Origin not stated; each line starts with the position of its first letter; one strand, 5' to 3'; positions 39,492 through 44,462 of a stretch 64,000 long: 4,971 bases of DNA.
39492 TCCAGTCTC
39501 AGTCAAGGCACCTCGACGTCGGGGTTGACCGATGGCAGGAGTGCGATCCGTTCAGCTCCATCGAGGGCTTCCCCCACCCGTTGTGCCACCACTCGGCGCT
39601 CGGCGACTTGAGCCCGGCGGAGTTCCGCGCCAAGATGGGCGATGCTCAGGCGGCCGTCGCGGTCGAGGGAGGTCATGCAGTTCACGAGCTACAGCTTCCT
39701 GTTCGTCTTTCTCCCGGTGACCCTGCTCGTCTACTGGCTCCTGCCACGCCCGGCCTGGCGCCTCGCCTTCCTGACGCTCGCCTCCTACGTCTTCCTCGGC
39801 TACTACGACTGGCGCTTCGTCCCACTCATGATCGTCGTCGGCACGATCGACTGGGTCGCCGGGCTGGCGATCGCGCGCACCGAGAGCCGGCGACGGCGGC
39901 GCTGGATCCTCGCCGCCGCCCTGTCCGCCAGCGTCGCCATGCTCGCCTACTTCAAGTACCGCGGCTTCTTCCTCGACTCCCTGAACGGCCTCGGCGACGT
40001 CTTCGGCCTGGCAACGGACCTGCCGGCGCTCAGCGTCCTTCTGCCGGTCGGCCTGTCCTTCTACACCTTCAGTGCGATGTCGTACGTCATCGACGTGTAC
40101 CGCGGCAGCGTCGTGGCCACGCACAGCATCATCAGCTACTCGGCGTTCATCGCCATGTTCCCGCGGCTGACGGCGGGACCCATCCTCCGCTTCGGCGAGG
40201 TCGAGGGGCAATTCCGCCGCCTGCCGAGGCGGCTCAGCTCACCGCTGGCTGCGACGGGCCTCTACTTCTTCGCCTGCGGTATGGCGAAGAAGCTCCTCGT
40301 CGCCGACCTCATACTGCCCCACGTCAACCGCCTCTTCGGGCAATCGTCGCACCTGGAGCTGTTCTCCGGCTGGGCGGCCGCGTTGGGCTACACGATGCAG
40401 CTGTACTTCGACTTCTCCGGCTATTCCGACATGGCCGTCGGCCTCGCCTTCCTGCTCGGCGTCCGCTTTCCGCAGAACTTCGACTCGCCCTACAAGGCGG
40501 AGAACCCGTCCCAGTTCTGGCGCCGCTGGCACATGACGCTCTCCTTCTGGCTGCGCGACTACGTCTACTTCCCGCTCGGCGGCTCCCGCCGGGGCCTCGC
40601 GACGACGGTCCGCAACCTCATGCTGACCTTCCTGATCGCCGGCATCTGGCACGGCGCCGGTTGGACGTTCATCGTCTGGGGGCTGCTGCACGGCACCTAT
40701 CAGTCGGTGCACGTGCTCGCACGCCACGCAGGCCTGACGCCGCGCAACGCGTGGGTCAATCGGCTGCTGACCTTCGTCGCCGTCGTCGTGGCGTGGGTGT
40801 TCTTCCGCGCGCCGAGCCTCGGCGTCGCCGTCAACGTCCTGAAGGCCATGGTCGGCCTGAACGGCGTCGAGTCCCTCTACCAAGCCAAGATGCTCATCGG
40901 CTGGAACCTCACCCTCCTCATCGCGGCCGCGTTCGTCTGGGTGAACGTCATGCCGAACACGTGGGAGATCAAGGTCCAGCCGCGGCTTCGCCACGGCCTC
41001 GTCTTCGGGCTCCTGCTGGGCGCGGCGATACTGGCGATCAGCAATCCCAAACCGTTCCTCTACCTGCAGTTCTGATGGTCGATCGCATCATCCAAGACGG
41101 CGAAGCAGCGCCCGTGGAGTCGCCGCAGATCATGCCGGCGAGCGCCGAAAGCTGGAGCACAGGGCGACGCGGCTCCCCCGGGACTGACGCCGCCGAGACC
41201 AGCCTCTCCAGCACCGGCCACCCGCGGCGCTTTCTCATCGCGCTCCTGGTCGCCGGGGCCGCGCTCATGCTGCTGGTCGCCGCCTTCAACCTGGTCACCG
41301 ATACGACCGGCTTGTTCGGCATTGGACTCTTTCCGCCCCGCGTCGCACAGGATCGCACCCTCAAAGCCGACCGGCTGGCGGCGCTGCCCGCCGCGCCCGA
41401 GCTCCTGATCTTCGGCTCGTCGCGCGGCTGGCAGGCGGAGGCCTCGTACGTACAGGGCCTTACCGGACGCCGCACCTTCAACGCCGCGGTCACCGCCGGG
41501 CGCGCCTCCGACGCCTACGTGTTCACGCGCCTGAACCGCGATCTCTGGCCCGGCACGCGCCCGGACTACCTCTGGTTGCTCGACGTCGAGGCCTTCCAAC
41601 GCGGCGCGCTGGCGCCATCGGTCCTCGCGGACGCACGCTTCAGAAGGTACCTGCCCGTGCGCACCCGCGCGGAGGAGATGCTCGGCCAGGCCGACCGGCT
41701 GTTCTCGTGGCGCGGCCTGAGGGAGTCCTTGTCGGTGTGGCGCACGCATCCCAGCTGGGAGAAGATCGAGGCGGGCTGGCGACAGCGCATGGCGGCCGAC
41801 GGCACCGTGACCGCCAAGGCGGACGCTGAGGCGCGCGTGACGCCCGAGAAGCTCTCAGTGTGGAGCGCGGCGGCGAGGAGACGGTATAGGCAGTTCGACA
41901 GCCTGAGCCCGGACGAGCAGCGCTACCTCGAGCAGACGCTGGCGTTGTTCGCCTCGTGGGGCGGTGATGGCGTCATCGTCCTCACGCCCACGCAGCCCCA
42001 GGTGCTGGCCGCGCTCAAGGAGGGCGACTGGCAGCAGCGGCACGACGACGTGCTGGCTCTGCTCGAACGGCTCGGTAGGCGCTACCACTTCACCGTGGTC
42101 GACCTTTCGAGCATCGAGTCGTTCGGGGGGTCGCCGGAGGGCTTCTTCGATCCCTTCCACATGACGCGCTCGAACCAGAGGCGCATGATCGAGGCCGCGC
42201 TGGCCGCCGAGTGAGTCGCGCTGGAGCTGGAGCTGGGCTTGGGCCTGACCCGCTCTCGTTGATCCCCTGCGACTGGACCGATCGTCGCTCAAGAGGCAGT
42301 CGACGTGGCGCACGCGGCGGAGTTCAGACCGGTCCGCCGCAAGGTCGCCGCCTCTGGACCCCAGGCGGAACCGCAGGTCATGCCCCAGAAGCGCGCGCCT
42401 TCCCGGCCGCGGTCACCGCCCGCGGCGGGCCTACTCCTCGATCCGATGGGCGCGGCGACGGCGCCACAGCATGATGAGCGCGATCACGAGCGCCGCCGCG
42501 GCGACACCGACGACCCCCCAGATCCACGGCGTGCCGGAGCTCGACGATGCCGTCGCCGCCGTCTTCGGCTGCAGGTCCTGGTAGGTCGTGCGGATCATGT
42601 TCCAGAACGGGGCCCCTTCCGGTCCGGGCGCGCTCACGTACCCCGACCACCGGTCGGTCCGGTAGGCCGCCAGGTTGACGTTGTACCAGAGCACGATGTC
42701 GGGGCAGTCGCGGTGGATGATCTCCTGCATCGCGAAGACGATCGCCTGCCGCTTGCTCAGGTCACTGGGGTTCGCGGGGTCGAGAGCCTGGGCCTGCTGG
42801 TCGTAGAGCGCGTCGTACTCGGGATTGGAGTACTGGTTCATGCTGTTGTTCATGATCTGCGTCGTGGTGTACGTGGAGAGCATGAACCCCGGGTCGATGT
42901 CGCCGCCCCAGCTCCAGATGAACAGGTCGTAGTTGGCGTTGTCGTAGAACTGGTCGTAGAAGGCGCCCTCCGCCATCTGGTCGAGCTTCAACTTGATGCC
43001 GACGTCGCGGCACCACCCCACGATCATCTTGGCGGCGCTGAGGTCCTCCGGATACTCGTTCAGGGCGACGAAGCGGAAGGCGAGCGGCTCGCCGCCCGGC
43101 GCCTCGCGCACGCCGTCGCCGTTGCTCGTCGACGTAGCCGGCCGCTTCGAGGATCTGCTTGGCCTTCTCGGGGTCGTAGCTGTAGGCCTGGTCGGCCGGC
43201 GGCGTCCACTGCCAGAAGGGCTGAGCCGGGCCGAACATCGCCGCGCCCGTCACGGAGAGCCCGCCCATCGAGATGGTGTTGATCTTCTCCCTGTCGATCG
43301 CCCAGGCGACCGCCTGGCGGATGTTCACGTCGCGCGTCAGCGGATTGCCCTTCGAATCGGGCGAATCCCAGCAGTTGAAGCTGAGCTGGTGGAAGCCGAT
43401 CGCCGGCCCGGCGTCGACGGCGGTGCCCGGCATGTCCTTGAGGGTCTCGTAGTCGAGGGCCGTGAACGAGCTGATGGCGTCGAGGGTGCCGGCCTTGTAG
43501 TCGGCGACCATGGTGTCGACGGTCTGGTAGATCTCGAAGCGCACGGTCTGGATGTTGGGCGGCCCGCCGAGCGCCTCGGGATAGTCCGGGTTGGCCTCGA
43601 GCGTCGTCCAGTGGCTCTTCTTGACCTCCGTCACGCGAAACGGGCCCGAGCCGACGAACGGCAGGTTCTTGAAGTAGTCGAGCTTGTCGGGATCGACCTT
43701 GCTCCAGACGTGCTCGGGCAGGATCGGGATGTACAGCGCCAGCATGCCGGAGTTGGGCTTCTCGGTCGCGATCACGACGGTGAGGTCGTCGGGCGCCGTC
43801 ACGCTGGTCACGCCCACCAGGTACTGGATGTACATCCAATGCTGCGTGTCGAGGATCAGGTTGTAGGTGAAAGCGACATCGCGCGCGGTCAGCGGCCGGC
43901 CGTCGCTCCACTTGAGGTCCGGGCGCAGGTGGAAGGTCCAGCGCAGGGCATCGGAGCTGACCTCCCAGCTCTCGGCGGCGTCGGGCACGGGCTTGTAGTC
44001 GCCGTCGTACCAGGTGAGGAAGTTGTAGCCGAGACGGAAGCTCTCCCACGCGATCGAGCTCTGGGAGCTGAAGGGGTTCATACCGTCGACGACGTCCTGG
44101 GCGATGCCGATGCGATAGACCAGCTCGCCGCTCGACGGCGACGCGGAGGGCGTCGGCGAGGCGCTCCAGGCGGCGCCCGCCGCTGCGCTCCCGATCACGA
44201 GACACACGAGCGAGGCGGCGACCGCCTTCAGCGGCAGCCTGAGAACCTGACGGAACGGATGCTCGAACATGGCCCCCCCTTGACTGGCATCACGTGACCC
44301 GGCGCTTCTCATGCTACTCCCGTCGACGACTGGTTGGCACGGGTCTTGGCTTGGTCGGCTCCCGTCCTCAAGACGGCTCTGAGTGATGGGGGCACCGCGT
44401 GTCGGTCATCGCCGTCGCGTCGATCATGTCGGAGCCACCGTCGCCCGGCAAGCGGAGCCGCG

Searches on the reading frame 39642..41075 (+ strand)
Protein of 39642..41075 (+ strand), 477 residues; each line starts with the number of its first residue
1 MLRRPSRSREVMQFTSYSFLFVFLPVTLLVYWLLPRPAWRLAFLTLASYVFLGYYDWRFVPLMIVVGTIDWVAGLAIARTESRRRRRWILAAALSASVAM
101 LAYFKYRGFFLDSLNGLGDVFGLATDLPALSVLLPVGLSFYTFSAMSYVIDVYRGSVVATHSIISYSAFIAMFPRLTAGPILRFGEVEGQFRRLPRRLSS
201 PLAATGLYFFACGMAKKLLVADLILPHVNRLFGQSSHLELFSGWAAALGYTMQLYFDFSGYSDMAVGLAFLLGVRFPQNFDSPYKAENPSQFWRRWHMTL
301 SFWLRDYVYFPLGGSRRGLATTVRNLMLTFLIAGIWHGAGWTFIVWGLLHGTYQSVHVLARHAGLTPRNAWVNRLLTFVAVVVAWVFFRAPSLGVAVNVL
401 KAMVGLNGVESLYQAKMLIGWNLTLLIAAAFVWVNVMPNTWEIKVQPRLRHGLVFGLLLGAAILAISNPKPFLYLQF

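Call 17: search_protein_families(library=pfam, proteins=[window:39642-41075:+], max_evalue=0.001)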
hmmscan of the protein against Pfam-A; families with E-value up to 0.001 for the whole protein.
window:39642-41075:+ (477 aa): 1 family
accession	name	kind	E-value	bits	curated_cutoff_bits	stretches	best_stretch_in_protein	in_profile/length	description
PF03062.24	MBOAT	-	3.4e-29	102.6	27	1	159-362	77-299/337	MBOAT, membrane-bound O-acyltransferase family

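Call 43: search_protein_families(library=padloc, proteins=[window:39642-41075:+], max_evalue=0.001)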
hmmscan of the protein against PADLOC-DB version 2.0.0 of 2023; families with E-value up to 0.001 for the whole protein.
window:39642-41075:+ (477 aa): 0 families

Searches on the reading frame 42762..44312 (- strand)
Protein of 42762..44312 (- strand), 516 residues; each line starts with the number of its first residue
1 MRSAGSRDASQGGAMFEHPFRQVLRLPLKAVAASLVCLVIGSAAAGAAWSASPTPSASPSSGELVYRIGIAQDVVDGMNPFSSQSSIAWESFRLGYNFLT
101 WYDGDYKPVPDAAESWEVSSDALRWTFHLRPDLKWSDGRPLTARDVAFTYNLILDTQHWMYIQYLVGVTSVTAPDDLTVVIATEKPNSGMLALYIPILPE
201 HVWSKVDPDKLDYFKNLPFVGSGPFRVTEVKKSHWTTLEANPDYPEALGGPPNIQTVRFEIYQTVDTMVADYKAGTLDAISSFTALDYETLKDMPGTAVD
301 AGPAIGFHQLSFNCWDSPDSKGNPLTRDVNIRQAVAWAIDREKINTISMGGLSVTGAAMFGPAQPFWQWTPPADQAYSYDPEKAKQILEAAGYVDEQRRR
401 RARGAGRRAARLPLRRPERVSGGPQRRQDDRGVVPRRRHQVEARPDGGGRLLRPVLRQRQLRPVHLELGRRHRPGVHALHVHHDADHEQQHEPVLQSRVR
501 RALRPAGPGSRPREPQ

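Call 17: search_protein_families(library=pfam, proteins=[window:42762-44312:-], max_evalue=0.001)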
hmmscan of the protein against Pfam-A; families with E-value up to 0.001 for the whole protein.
window:42762-44312:- (516 aa): 1 family
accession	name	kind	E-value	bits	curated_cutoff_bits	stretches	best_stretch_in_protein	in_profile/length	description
PF00496.27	SBP_bac_5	-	4.2e-72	243.7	32.4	1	107-397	1-282/368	Bacterial extracellular solute-binding proteins, family 5 Middle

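Call 43: search_protein_families(library=padloc, proteins=[window:42762-44312:-], max_evalue=0.001)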
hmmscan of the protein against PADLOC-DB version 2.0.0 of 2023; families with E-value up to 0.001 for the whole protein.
window:42762-44312:- (516 aa): 0 families
